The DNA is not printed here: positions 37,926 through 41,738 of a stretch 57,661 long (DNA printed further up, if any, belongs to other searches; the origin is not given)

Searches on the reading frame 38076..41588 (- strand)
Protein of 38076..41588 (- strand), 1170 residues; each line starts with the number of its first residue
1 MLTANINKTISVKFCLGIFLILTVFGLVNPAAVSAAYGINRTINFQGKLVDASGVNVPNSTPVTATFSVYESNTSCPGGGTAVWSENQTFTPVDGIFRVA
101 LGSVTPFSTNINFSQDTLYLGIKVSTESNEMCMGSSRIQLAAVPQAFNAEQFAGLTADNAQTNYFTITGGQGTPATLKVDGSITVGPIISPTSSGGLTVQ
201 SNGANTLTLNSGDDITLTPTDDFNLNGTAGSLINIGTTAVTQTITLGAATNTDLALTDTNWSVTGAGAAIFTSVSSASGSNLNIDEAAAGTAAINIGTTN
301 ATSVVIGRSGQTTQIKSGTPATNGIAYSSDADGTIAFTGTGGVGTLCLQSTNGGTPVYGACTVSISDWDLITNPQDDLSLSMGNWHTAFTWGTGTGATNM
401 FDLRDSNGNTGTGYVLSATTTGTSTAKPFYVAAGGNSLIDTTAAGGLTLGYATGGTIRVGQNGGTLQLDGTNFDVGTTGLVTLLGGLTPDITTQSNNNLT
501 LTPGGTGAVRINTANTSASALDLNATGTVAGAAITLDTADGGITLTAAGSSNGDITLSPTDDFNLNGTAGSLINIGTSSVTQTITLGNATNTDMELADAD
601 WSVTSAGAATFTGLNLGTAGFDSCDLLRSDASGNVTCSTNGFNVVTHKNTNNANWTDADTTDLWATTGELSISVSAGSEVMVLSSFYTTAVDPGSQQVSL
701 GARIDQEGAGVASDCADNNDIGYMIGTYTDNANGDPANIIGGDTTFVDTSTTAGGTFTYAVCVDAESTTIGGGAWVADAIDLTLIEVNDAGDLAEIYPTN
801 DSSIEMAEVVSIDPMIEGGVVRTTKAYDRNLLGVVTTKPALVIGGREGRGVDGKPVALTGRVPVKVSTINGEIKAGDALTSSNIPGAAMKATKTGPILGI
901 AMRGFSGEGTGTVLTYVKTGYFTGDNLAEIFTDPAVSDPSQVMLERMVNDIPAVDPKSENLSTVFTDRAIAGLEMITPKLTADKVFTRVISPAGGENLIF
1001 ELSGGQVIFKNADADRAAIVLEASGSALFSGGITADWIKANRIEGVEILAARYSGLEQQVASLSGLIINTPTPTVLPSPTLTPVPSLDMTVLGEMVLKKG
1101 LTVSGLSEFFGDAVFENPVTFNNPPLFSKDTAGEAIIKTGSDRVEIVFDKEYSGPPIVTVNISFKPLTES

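Call 13: search_protein_families(library=ncbifam, proteins=[window:38076-41588:-], max_evalue=0.001)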
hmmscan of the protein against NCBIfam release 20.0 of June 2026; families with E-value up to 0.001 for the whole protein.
window:38076-41588:- (1170 aa): 0 families

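Call 22: search_protein_families(library=pfam, proteins=[window:38076-41588:-], max_evalue=0.1)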
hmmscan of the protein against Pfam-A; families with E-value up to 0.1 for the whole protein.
window:38076-41588:- (1170 aa): 1 family
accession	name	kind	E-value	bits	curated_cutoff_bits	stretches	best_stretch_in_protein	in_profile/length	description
PF23897.1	DUF7245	-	0.032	14.7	27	0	336-368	66-98/119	Family of unknown function (DUF7245)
